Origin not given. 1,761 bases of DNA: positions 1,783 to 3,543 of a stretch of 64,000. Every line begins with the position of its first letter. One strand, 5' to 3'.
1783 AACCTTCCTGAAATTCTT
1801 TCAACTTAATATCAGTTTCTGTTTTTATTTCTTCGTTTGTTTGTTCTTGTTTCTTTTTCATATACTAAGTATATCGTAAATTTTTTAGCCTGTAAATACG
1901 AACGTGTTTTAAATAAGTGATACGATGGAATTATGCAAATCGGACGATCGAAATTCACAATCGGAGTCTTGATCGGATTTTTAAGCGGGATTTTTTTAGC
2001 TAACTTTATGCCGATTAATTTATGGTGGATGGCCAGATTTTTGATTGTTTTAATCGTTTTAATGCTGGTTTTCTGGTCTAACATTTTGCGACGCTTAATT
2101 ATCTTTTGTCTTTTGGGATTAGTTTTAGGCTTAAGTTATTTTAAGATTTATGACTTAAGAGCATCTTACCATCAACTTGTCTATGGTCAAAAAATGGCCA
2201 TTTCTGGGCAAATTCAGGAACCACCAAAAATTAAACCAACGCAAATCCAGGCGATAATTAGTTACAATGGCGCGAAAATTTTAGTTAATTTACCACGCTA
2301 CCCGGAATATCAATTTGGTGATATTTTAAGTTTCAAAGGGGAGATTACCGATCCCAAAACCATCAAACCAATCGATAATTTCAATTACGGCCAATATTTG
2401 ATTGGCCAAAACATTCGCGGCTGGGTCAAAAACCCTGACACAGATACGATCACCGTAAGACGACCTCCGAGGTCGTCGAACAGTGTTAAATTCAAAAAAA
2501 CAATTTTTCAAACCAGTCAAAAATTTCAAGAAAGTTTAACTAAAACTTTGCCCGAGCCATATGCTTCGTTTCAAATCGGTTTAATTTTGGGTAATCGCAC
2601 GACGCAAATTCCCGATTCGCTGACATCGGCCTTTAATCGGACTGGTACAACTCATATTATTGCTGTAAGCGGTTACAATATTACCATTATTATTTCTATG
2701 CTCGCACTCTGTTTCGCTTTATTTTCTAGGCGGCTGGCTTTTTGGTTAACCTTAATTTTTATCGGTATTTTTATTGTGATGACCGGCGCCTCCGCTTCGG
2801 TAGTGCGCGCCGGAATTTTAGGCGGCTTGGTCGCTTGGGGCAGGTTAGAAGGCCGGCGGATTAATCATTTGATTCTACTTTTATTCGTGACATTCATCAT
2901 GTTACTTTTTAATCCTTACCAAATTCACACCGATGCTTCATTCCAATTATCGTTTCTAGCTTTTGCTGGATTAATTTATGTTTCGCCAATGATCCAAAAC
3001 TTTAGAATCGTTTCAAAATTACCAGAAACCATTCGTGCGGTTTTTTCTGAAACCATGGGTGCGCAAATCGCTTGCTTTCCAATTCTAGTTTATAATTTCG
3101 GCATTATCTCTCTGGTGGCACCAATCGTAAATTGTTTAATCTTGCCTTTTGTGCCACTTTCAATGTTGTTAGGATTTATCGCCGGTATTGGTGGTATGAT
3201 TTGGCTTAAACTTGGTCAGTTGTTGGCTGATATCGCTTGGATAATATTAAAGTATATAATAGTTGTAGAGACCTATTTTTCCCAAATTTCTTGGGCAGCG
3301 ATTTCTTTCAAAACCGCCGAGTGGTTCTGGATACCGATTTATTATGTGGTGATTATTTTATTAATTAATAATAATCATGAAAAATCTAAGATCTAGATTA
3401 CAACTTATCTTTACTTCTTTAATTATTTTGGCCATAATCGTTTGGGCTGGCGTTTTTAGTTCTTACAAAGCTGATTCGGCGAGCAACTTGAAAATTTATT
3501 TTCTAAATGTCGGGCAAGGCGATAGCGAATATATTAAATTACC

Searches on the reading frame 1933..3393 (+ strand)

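Call 99: search_protein_families(library=pfam, proteins=[window:1933-3393:+], max_evalue=0.001)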
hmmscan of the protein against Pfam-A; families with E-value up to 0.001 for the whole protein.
window:1933-3393:+ (487 aa): 2 families
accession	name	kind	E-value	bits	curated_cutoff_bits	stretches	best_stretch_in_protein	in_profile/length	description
PF03772.21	Competence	-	1.9e-47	162.3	23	1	217-478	1-264/270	Competence protein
PF13567.11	DUF4131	-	1.4e-13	51.3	31.6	1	29-163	6-155/165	Domain of unknown function (DUF4131)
